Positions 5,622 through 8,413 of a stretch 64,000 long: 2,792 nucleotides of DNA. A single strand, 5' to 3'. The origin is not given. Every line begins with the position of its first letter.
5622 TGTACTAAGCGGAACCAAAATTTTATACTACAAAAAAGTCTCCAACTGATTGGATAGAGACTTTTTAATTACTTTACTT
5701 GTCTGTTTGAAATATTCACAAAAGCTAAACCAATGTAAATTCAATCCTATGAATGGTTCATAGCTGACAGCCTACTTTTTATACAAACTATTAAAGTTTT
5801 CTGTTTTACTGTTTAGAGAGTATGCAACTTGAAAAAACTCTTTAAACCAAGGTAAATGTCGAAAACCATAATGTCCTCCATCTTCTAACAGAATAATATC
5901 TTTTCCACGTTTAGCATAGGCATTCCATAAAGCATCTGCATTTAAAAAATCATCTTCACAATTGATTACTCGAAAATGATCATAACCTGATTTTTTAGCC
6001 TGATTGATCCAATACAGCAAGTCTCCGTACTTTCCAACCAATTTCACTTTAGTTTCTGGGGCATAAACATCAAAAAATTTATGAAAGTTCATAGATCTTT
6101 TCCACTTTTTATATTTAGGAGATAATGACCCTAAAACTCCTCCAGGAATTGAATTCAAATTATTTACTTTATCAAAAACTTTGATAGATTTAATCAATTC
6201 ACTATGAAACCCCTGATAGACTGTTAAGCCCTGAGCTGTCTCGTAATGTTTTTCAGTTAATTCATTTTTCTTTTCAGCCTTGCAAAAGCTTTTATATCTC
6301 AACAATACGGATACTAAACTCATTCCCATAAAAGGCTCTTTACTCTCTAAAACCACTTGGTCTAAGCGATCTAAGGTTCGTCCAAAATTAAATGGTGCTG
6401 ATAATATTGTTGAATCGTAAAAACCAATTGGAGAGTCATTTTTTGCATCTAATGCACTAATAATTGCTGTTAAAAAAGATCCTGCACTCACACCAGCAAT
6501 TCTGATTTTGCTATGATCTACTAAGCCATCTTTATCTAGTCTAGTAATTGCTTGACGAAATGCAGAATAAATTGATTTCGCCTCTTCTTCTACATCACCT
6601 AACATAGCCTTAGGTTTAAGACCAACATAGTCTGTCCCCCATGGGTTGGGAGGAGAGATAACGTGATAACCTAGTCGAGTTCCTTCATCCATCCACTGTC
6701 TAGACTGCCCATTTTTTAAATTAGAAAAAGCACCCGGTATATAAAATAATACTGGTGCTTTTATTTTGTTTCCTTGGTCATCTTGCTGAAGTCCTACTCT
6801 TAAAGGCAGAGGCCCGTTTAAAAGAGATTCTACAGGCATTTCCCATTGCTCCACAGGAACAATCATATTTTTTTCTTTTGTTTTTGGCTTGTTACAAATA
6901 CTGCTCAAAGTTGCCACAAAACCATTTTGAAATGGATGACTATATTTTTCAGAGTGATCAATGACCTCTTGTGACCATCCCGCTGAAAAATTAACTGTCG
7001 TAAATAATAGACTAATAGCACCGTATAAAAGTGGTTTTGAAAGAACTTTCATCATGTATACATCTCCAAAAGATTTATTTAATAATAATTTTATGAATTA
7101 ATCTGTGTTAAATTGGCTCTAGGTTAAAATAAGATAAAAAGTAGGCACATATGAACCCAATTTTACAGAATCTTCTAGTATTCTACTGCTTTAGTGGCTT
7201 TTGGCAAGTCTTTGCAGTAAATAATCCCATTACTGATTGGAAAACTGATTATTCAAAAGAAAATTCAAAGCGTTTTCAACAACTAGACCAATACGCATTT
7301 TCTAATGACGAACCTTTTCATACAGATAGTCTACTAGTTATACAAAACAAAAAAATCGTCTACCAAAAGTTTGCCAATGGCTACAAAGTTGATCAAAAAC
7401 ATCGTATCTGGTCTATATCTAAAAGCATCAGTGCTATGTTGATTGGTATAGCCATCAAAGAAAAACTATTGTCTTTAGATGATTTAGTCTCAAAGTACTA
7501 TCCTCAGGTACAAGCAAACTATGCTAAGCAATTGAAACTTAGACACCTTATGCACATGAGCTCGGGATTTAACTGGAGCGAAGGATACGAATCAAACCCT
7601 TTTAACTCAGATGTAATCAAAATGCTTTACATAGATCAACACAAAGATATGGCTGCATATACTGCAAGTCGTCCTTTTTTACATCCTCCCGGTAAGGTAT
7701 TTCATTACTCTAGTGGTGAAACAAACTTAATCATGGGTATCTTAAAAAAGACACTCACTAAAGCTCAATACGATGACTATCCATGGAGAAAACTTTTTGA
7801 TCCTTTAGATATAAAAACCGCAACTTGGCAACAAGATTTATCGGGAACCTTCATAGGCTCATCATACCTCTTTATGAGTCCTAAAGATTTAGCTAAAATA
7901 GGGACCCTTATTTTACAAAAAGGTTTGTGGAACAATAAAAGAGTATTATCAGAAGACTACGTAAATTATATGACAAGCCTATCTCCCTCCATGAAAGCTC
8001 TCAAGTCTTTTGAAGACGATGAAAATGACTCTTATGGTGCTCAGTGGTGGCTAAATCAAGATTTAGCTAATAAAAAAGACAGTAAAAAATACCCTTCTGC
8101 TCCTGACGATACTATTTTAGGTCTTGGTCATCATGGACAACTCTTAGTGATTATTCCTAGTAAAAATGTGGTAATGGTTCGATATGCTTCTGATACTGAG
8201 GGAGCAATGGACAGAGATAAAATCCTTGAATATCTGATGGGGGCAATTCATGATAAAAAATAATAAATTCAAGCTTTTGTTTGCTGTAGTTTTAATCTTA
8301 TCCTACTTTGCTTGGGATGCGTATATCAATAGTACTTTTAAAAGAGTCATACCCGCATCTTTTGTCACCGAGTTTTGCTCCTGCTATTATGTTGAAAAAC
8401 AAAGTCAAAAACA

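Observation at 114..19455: A 19-kb lipid-harvesting neighbourhood of secreted lipases, an LplT/Aas-type re-acylation machine and a beta-oxidation operon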

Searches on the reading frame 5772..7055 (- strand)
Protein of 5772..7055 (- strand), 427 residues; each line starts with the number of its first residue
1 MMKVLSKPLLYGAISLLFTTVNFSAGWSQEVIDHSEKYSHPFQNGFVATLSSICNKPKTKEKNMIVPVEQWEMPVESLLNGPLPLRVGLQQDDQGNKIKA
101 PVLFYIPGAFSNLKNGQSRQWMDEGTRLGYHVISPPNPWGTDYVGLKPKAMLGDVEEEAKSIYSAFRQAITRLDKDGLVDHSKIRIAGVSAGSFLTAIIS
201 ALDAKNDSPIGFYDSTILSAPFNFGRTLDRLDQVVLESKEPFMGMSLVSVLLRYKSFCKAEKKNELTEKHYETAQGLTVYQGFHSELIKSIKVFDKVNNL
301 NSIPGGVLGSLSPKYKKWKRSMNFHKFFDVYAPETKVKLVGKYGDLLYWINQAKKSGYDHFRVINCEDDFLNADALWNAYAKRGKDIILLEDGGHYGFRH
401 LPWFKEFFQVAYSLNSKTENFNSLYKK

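Call 4: search_protein_families(library=pfam, proteins=[window:5772-7055:-])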
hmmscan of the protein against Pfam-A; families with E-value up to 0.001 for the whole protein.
window:5772-7055:- (427 aa): 0 families

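Call 6: search_protein_families(library=ncbifam, proteins=[window:5772-7055:-], max_evalue=0.01)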
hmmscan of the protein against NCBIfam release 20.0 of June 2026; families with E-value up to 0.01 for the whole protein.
window:5772-7055:- (427 aa): 1 family
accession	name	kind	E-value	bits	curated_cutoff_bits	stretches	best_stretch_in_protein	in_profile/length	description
NF033523.0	lasso_peptidase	equivalog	0.00037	19.4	400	1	156-195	468-507/638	Atxe2 family lasso peptide isopeptidase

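Call 62: search_solved_structures(query=window:5772-7055:-, max_evalue=1, show_alignments=1)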
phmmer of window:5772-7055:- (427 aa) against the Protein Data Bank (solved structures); distinct sequences matched with E-value up to 1: 4.
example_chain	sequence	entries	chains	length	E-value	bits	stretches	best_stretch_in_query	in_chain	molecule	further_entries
10et_B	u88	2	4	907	0.44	12.7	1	161-247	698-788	Isoform 2 of Probable glutamyl endopeptidase, chloroplastic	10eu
10eq_A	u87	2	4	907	0.44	12.6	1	161-247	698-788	Isoform 2 of Probable glutamyl endopeptidase, chloroplastic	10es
2c7b_A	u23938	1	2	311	0.48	12.5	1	160-206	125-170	CARBOXYLESTERASE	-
7t2r_D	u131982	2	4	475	0.85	11.7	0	226-315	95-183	NiFe hydrogenase large subunit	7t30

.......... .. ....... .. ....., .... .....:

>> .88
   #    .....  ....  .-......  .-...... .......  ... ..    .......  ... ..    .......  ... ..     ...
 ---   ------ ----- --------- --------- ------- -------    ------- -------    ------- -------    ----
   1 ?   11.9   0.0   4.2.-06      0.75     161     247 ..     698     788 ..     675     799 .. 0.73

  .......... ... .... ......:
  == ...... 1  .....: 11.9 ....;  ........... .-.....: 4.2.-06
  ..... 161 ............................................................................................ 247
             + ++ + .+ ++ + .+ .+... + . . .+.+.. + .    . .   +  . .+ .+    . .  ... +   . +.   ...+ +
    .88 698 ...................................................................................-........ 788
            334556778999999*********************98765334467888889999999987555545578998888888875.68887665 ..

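Call 63: find_homologous_proteins(query=window:5772-7055:-, max_evalue=0.001)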
Query window:5772-7055:- (427 aa): 15 proteins with E <= 0.001 among 3955 candidates.
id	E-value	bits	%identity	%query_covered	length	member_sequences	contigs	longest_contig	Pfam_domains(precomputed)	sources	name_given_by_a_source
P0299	5.7e-292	986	100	100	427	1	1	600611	-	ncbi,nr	ncbi:MAG: hypothetical protein KC646_01235 [Candidatus Cloacimonetes bacterium]|nr:hypothetical prot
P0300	3.6e-214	730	75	96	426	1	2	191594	-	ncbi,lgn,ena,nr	ncbi:MAG: hypothetical protein COB02_07020 [Candidatus Cloacimonadota bacterium]|nr:MAG: hypothetica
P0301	5.6e-209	712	72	97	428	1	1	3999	-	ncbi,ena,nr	ncbi:hypothetical protein MJH12_18195 [bacterium]|nr:hypothetical protein [bacterium]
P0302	1.7e-148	513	53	100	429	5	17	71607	-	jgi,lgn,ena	-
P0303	7.3e-92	327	38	96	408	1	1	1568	-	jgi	-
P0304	2.2e-89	318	37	94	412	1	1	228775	-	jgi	jgi:hypothetical protein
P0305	7.8e-89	317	38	94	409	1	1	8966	-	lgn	-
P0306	2.3e-86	309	39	89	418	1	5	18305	-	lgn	-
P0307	1.2e-84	303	37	90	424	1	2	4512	PF12697.14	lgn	-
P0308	1.6e-80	289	36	96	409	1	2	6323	-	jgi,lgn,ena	-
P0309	4.8e-80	288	38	86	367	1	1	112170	-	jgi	jgi:hypothetical protein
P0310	4.1e-78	281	36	94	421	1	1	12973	-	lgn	-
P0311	1.6e-76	276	36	91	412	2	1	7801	PF00561.27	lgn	-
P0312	4.9e-70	255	36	87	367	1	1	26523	-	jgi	jgi:hypothetical protein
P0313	4.1e-65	239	32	90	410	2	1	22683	-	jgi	-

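Call 66: find_encoding_contigs(protein=P0302, flank=8000, max_places=2)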
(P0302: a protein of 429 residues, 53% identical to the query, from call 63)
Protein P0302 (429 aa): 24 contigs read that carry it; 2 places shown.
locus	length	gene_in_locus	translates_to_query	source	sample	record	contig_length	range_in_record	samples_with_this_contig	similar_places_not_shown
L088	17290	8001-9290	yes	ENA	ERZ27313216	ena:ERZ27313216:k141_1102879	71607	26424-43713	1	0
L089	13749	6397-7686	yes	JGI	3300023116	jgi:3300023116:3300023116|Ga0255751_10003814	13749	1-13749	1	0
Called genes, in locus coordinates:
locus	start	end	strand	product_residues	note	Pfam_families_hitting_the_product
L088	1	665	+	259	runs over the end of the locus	PF06182:ABC2_membrane_6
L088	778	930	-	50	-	-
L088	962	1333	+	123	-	PF01152:Bac_globin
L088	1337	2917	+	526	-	-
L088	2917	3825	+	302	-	PF02567:PhzC-PhzF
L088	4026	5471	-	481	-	PF01645:Glu_synthase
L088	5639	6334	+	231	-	-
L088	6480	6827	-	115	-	-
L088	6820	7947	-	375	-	PF00144:Beta-lactamase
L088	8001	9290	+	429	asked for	-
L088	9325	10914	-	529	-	PF03553:Na_H_antiporter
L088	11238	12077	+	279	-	PF00582:Usp (weak)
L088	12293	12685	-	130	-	-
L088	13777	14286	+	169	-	PF02661:Fic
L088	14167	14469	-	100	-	PF01381:HTH_3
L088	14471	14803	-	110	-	PF06296:RelE (weak)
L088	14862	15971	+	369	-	-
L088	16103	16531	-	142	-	PF00072:Response_reg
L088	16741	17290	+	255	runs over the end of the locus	PF17131:TP_0789-like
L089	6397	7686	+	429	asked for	-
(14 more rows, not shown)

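Call 67: find_encoding_contigs(protein=P0304, flank=8000, max_places=2)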
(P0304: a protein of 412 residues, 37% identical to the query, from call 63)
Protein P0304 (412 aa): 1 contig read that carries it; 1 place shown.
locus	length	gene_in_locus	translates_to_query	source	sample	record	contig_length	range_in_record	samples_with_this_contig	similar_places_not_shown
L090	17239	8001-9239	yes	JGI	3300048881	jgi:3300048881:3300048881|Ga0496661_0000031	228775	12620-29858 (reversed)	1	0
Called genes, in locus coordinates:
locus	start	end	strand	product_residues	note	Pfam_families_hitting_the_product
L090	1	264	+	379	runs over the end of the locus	PF07690:MFS_1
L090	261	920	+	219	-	PF00149:Metallophos, PF12850:Metallophos_2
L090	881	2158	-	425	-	-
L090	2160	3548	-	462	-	-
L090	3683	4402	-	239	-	-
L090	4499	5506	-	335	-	PF13439:Glyco_transf_4, PF00534:Glycos_transf_1, PF13692:Glyco_trans_1_4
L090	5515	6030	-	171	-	PF10531:SLBB (weak), PF22461:SLBB_2 (weak)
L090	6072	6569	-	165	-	-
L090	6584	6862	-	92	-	-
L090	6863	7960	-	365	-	PF00144:Beta-lactamase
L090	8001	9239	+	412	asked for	-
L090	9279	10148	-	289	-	-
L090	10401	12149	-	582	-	PF03734:YkuD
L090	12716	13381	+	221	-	PF04231:Endonuclease_1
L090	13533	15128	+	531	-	PF00496:SBP_bac_5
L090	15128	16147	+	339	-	PF19300:BPD_transp_1_N, PF00528:BPD_transp_1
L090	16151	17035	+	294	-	PF12911:OppC_N, PF00528:BPD_transp_1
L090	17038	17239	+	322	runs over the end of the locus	PF02463:SMC_N (weak), PF00005:ABC_tran, PF13304:AAA_21 (weak), PF08352:oligo_HPY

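Call 70: predict_structure(alignment_id=A5)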
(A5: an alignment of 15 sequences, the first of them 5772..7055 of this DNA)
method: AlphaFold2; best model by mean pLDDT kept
length: 427 residues; sequences in the alignment: 15
mean_pLDDT: 88.3   pTM: 0.88
mean pLDDT of the five models: 88.3, 87.0, 86.4, 86.1, 84.5
residues with pLDDT >= 90: 301; 70-90: 78; 50-70: 30; < 50: 18
segments of 3 or more residues with pLDDT < 50: 1-3, 18-24, 420-427
pLDDT, mean of each block of 10 residues (from residue 1): 55 55 66 93 94 88 94 97 97 97 96 89 94 97 95 93 98 98 95 97 96 94 89 90 87 96 94 94 92 93 83 90 92 89 92 92 91 68 78 92 92 72 36
secondary structure, 60 per line:
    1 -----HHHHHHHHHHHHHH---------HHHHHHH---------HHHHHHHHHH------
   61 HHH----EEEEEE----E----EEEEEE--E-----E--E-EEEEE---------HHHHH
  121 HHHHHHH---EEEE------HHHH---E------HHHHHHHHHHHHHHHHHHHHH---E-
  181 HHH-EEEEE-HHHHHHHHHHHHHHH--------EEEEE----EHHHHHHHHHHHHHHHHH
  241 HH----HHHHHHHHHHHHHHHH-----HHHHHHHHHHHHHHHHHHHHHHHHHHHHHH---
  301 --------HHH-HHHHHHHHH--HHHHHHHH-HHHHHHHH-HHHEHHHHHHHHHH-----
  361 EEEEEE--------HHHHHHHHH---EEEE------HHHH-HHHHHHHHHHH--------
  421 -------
elements in order: H6-19 H29-35 H45-54 E68-73 E83-88 E102-106 H116-127 E131-134 H141-144 H155-175 E185-189 H191-205 E214-218 H224-242 H247-262 H268-297 H313-321 H324-331 H333-340 H346-355 E361-366 H375-383 E387-390 H397-400 H402-412

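Call 72: fold_search(model_id=the predicted structure, library=pdb)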
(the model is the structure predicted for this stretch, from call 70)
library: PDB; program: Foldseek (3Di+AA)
matches with E <= 10: 1653; with E <= 0.001: 1095
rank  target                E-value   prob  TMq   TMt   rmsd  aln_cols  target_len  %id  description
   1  2yh2_A                2.0e-09  1.00  0.40  0.53  12.3       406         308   15  Pyrobaculum calidifontis esterase monoclinic form (released 2011-05-18)
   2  3zwq_A                3.4e-09  1.00  0.38  0.49  18.4       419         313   16  HYPERTHERMOPHILIC ESTERASE FROM THE ARCHEON PYROBACULUM CALIDIFONTIS (released 2011-08-17)
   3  2yh2_D                3.6e-09  1.00  0.39  0.51  11.1       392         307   16  Pyrobaculum calidifontis esterase monoclinic form (released 2011-05-18)
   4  7yc4_H                4.8e-09  1.00  0.40  0.52  10.5       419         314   15  Acetylesterase (LgEstI) F207A (released 2023-06-07)
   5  7yc0_A                6.6e-09  1.00  0.38  0.50  10.6       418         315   15  Acetylesterase (LgEstI) W.T. (released 2023-06-07)
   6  2yh2_C                7.3e-09  1.00  0.37  0.49  10.5       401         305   14  Pyrobaculum calidifontis esterase monoclinic form (released 2011-05-18)
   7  3zwq_B                8.1e-09  1.00  0.37  0.50  10.7       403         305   14  HYPERTHERMOPHILIC ESTERASE FROM THE ARCHEON PYROBACULUM CALIDIFONTIS (released 2011-08-17)
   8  2yh2_B                8.1e-09  1.00  0.38  0.49  12.6       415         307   15  Pyrobaculum calidifontis esterase monoclinic form (released 2011-05-18)
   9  7yc4_D                9.6e-09  1.00  0.39  0.50  10.1       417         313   15  Acetylesterase (LgEstI) F207A (released 2023-06-07)
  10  7yc4_B                1.0e-08  1.00  0.40  0.52  10.5       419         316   15  Acetylesterase (LgEstI) F207A (released 2023-06-07)
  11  7yc4_A                1.2e-08  1.00  0.40  0.51  10.4       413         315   14  Acetylesterase (LgEstI) F207A (released 2023-06-07)
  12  4v2i_A                1.6e-08  1.00  0.39  0.51  11.2       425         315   14  Biochemical characterization and structural analysis of a new cold- active and salt tolerant esterase from the marine  (released 2016-01-13)
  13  7zjo_B                1.9e-08  1.00  0.40  0.52   9.6       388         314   14  Phosphorylated Thalassospira sp. esterase (released 2025-10-29)
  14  7yc4_C                1.9e-08  1.00  0.40  0.52   9.9       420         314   15  Acetylesterase (LgEstI) F207A (released 2023-06-07)
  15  5yp1_B                3.0e-08  1.00  0.38  0.24   8.5       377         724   11  Crystal structure of dipeptidyl peptidase IV (DPP IV) from Pseudoxanthomonas mexicana WO24 (released 2018-02-21)
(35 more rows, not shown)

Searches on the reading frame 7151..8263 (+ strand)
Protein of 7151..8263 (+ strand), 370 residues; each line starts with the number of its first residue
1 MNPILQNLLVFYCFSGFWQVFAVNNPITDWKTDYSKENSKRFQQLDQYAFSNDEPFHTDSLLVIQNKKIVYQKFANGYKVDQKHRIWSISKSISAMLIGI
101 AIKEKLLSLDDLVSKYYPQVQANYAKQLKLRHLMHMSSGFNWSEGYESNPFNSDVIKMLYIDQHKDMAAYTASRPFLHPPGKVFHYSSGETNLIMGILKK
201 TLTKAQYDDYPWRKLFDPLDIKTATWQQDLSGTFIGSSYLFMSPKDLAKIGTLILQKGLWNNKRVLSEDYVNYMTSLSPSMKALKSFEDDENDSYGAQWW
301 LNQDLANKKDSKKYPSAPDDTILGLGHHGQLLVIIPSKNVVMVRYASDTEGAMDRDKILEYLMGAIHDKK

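Call 4: search_protein_families(library=pfam, proteins=[window:7151-8263:+])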
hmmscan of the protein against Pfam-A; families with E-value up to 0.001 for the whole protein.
window:7151-8263:+ (370 aa): 1 family
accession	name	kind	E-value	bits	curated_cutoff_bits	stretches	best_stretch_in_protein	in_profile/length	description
PF00144.29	Beta-lactamase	-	1.2e-35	123.7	27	1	59-357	17-319/329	Beta-lactamase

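Call 6: search_protein_families(library=ncbifam, proteins=[window:7151-8263:+], max_evalue=0.01)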
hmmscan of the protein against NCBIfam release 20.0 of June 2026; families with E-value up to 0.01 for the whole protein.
window:7151-8263:+ (370 aa): 11 families
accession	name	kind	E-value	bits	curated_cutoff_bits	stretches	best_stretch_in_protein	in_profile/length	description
NF045925.1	3-sucCA_synth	equivalog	1.3e-26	93.2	800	1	59-369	58-334/498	3-succinylated cholic acid synthase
NF002968.0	PRK03642.1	equivalog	2.2e-08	33.4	385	1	26-226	23-242/432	penicillin binding protein PBP4B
NF033085.1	bla_class_C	equivalog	6.1e-06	25.3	415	1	86-222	58-181/356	class C beta-lactamase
NF038269.1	lipase_LipE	equivalog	0.00011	21.5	750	1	81-188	85-184/407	lipase LipE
NF007943.0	PRK10662.1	equivalog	0.00051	18.8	266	1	61-225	55-223/380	D-alanyl-D-alanine-carboxypeptidase/endopeptidase AmpH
NF012173.1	CMY2-MIR-ACT-EC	exception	0.002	17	680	1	85-138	81-134/380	CMY2/MIR/ACT/EC family class C beta-lactamase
NF000385.4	blaACT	exception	0.0028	16.7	810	1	85-135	81-131/380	ACT family cephalosporin-hydrolyzing class C beta-lactamase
NF040478.1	blaLAQ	exception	0.0046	15.9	850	1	85-139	80-134/380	LAQ family class C beta-lactamase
NF000419.2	blaCMH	exception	0.0062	15.8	875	0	85-138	81-134/381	CMH family class C beta-lactamase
NF047361.1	blaASDC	exception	0.0087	15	850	0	81-174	85-176/394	ASDC family class C beta-lactamase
NF038069.1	blaIDC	exception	0.0089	14.9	850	0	85-139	91-145/395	IDC family class C beta-lactamase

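Call 77: search_solved_structures(query=window:7151-8263:+, max_evalue=0.00001, show_alignments=1)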
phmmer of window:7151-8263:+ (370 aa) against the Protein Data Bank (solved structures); distinct sequences matched with E-value up to 0.00001: 23.
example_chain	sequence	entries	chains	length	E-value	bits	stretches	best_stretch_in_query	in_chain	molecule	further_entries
8rlj_A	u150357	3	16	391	2.5e-25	92.5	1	60-354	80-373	Class C beta-lactamase-related serine hydrolase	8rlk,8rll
8dc1_A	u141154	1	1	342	1.6e-18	70.1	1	53-274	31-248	Lsa45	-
4gb7_A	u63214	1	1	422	2.2e-15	59.7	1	57-349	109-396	6-aminohexanoate-dimer hydrolase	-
1wyc_A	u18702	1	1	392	4.5e-15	58.8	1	54-344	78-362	6-aminohexanoate-dimer hydrolase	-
3vwm_A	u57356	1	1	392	4.7e-15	58.7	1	54-343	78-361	6-aminohexanoate-dimer hydrolase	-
3vwl_A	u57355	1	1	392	4.8e-15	58.6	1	54-343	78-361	6-aminohexanoate-dimer hydrolase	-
2zm0_A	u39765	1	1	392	5e-15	58.6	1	54-343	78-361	6-aminohexanoate-dimer hydrolase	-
3vwn_X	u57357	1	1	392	6.5e-15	58.2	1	54-343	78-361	6-aminohexanoate-dimer hydrolase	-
2zm2_A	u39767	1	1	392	6.6e-15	58.2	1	54-336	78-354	6-aminohexanoate-dimer hydrolase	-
2e8i_A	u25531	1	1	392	8.1e-15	57.9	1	54-344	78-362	6-aminohexanoate-dimer hydrolase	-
2dcf_A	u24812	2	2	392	1.2e-14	57.4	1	54-344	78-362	6-aminohexanoate-dimer hydrolase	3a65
3vwq_A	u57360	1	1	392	1.2e-14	57.3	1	54-343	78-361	6-aminohexanoate-dimer hydrolase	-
3vwp_A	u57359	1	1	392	1.3e-14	57.3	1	54-343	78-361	6-aminohexanoate-dimer hydrolase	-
2zma_A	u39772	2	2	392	1.3e-14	57.2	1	54-343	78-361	6-aminohexanoate-dimer hydrolase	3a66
3vwr_A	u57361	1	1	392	1.7e-14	56.8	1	54-343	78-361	6-aminohexanoate-dimer hydrolase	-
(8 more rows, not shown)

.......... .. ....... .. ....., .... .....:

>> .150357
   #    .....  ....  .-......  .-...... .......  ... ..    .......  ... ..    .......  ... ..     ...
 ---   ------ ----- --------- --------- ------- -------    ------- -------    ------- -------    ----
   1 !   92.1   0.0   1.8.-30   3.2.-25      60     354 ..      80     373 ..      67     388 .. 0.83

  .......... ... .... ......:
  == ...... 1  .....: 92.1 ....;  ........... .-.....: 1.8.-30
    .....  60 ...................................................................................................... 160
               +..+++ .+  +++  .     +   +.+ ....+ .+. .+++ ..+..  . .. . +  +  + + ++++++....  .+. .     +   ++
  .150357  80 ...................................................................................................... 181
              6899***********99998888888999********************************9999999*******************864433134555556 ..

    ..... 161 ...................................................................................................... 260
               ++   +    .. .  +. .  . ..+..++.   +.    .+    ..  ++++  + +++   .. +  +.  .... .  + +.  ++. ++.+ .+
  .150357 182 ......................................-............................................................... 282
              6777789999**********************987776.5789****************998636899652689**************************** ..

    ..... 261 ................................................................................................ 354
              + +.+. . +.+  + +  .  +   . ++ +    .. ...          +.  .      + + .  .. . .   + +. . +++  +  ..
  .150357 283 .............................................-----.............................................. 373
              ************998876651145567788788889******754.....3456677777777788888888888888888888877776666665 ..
